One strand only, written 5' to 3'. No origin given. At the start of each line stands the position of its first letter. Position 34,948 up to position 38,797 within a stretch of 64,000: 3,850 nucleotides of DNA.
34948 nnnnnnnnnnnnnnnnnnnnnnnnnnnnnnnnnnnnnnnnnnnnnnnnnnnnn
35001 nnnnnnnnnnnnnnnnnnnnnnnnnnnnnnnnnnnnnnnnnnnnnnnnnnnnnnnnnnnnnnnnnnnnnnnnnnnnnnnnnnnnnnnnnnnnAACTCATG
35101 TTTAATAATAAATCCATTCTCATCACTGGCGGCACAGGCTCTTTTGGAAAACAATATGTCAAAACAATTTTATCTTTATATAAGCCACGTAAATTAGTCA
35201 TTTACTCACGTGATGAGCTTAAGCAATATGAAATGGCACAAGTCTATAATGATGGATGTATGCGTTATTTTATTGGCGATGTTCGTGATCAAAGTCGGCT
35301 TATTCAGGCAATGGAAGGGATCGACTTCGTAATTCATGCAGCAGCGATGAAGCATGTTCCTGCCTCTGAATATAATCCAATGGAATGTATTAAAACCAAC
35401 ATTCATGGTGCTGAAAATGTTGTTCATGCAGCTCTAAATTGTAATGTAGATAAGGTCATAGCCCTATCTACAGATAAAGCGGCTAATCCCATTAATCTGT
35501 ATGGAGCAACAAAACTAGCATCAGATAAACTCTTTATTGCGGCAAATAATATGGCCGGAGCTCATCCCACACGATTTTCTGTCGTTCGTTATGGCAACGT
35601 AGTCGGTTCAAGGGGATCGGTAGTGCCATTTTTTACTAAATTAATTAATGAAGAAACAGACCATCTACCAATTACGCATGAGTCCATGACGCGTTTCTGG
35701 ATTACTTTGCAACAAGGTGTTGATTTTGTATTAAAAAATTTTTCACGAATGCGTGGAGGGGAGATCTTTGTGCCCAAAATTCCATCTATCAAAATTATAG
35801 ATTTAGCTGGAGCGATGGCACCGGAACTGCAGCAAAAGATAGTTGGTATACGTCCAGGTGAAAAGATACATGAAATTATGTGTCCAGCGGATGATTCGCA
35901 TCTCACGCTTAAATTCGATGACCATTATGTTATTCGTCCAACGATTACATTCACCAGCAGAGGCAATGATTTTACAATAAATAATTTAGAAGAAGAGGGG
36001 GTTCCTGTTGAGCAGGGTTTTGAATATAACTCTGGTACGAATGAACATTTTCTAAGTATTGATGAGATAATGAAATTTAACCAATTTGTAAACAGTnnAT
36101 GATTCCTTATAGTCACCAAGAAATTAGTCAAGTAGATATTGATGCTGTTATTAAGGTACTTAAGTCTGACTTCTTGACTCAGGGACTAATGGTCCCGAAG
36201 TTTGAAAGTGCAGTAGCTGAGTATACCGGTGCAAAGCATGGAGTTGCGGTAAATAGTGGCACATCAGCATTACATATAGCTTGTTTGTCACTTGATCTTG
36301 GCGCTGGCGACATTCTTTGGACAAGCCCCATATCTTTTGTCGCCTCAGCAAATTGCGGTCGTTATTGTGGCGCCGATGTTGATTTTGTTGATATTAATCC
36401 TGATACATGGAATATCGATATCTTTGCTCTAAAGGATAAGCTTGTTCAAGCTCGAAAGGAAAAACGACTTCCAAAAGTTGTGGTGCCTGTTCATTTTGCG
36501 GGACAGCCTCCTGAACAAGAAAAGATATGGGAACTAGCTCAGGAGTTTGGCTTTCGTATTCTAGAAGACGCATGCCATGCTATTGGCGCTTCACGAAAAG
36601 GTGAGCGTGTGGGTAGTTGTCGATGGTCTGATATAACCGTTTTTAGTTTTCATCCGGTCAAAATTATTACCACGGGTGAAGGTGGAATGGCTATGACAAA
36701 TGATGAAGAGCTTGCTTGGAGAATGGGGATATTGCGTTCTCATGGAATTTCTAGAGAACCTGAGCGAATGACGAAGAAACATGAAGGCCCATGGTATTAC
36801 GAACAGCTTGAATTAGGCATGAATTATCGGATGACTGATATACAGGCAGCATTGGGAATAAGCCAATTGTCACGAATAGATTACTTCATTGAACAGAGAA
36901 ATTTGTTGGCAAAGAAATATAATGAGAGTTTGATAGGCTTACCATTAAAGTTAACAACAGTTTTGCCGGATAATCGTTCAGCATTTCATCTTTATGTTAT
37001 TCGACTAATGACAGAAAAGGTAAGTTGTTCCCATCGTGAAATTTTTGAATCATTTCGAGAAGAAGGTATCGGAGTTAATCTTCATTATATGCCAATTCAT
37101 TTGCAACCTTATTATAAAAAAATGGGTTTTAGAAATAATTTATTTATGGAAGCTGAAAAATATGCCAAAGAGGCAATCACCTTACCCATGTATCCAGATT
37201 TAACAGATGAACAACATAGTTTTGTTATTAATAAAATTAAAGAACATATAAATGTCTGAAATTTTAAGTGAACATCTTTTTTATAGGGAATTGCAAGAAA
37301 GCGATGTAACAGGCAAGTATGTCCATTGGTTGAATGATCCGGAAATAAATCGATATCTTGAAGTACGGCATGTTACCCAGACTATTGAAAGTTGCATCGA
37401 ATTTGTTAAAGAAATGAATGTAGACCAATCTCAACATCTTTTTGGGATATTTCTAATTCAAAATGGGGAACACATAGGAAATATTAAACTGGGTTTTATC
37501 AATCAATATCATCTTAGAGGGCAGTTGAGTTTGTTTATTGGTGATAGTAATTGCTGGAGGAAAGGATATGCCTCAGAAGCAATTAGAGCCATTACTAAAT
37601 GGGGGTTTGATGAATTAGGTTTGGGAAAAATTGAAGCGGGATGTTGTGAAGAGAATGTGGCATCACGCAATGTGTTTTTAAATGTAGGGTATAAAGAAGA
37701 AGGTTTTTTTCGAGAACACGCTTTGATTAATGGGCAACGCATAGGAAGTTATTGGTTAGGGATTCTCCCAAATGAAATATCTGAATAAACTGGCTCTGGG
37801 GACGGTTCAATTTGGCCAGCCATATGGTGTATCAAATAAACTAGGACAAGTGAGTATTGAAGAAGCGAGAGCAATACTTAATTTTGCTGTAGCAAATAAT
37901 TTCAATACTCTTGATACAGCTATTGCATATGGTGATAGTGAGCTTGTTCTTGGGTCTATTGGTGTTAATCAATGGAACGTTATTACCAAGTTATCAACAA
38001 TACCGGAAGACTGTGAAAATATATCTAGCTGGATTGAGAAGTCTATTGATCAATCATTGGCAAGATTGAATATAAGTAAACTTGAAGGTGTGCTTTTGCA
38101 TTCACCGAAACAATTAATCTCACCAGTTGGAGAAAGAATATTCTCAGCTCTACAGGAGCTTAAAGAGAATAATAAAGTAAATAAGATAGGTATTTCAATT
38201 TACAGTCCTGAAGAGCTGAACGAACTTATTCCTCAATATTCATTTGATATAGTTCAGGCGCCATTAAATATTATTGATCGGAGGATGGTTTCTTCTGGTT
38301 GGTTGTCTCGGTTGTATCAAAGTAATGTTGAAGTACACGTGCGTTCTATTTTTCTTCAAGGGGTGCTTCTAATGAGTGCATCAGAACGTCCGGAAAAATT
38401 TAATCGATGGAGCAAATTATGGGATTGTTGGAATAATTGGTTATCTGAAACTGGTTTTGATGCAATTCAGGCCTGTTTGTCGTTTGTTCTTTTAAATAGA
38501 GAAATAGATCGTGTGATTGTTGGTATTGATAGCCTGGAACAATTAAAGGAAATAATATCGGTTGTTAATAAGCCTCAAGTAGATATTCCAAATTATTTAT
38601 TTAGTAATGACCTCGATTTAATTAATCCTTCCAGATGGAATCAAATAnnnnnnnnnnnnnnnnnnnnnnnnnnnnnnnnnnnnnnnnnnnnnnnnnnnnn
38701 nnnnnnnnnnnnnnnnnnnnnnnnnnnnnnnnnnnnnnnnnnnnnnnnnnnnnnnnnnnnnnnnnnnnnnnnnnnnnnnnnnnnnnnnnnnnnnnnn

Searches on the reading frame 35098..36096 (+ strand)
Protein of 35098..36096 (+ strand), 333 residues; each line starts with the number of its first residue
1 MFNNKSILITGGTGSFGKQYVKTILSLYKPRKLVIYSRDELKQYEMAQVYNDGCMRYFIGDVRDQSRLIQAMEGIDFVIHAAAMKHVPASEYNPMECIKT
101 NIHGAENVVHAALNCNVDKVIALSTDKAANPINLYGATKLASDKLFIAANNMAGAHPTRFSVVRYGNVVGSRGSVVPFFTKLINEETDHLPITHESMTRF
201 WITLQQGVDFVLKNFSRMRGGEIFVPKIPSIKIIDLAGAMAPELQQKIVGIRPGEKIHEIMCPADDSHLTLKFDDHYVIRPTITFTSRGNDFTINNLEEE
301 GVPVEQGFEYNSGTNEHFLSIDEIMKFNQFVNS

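Call 43: search_protein_families(library=pfam, proteins=[window:35098-36096:+], max_evalue=0.000001)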
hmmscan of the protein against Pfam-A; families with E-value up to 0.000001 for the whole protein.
window:35098-36096:+ (333 aa): 6 families
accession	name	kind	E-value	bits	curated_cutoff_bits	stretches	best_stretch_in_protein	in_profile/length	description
PF02719.21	Polysacc_synt_2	-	8.4e-104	347.3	20.2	1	7-280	1-292/293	Polysaccharide biosynthesis protein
PF01370.27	Epimerase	-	2.4e-24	86.5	20.9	1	7-184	1-191/240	NAD dependent epimerase/dehydratase family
PF01073.25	3Beta_HSD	-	1.8e-16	60.4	22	1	8-131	1-122/280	3-beta hydroxysteroid dehydrogenase/isomerase family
PF16363.11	GDP_Man_Dehyd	-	1.9e-14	54.3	27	1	8-127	1-131/332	GDP-mannose 4,6 dehydratase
PF04321.23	RmlD_sub_bind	-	1.4e-09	37.9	27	1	6-183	2-167/287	RmlD substrate binding domain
PF13460.12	NAD_binding_10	-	3.7e-07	30.6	27.2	1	11-130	1-103/184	NAD(P)H-binding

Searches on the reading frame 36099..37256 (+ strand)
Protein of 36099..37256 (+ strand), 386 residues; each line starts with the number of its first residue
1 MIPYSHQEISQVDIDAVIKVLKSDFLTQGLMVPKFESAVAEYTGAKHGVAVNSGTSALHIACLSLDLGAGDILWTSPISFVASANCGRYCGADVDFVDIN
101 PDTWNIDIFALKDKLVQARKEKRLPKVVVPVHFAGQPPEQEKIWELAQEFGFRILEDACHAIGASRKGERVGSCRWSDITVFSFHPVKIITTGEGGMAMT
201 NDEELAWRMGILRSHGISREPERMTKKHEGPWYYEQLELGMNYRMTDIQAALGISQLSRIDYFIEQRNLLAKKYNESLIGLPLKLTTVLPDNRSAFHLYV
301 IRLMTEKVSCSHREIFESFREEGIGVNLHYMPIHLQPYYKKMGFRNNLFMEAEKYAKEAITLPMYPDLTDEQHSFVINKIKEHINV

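Call 43: search_protein_families(library=pfam, proteins=[window:36099-37256:+], max_evalue=0.000001)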
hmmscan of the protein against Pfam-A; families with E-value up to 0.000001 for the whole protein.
window:36099-37256:+ (386 aa): 2 families
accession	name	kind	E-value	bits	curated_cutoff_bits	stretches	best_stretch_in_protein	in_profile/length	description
PF01041.23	DegT_DnrJ_EryC1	-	7e-104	348.3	19.8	1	9-380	3-359/360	DegT/DnrJ/EryC1/StrS aminotransferase family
PF00155.27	Aminotran_1_2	-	6.2e-08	32.6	19.7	1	32-165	44-193/361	Aminotransferase class I and II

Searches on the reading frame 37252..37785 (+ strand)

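Call 43: search_protein_families(library=pfam, proteins=[window:37252-37785:+], max_evalue=0.000001)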
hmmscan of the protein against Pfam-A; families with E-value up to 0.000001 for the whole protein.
window:37252-37785:+ (178 aa): 3 families
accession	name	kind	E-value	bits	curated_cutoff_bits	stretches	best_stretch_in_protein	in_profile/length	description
PF13302.13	Acetyltransf_3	-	1.9e-22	80.9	25.4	1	9-148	2-138/138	Acetyltransferase (GNAT) domain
PF13420.13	Acetyltransf_4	-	5.6e-12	46.4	24.3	1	15-168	5-155/155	Acetyltransferase (GNAT) domain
PF00583.31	Acetyltransf_1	-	5.6e-09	36.7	20.7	1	57-147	29-116/116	Acetyltransferase (GNAT) family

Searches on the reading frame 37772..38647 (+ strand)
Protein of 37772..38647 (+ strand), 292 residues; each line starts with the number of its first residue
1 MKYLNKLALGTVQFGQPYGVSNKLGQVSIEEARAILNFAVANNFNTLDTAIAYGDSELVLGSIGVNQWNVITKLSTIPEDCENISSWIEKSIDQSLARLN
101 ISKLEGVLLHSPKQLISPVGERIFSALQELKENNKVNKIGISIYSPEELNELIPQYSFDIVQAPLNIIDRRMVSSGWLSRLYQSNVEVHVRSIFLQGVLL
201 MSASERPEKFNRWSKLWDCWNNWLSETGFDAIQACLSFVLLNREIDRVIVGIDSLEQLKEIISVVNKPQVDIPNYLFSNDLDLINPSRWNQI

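Call 44: search_protein_families(library=pfam, proteins=[window:37772-38647:+], max_evalue=0.000001)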
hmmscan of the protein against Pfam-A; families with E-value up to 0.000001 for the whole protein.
window:37772-38647:+ (292 aa): 1 family
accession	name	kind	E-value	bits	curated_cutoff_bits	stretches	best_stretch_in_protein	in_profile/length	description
PF00248.27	Aldo_ket_red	-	1.8e-27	96.6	24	1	6-267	1-276/291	Aldo/keto reductase family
